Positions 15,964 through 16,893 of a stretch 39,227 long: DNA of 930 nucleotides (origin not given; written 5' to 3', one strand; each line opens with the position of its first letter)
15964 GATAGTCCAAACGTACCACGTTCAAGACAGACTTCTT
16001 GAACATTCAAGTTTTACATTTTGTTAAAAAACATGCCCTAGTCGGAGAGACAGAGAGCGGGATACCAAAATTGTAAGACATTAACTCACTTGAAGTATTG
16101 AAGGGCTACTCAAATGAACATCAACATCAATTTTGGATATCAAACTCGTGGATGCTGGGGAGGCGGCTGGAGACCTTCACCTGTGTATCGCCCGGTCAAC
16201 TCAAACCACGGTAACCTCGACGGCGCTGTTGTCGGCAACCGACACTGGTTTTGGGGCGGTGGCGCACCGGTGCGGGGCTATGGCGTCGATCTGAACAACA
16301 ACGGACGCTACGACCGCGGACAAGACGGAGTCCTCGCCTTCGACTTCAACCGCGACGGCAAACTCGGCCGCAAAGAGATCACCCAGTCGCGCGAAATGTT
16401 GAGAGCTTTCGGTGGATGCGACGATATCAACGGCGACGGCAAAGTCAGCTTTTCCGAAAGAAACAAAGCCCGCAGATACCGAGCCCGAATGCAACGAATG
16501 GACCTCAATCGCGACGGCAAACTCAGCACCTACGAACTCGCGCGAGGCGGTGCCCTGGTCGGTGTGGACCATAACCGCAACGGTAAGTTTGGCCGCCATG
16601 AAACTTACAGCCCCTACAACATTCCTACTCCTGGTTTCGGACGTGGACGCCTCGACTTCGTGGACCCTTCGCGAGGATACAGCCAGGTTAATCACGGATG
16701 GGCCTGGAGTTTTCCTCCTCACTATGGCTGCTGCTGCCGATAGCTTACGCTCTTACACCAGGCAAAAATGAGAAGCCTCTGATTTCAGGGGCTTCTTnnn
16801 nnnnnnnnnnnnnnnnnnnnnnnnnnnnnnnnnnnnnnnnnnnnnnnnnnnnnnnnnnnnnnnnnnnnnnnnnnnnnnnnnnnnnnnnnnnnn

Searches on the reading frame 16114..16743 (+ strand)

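Call 49: search_protein_families(library=pfam, proteins=[window:16114-16743:+], max_evalue=0.1)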
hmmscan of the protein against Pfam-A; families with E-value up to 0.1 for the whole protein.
window:16114-16743:+ (209 aa): 7 families
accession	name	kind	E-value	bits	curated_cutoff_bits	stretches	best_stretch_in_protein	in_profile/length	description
PF13202.12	EF-hand_5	-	8.1e-09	35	25.9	1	126-143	5-22/25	EF hand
PF00036.39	EF-hand_1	-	6.8e-08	32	25.4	1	124-143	4-23/29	EF hand domain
PF13405.12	EF-hand_6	-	7e-06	25.8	25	0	123-143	3-23/30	EF-hand domain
PF13499.12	EF-hand_7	-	1.9e-05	25.4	30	0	76-115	11-61/67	EF-hand domain pair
PF23657.1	DUF7151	-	3e-05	24.3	27.2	0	77-92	27-42/46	Domain of unknown function (DUF7151)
PF13833.12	EF-hand_8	-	0.002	18.3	28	0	75-89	33-47/54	EF-hand domain pair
PF00404.24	Dockerin_1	-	0.016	15.9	22.9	0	104-112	37-45/57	Dockerin type I domain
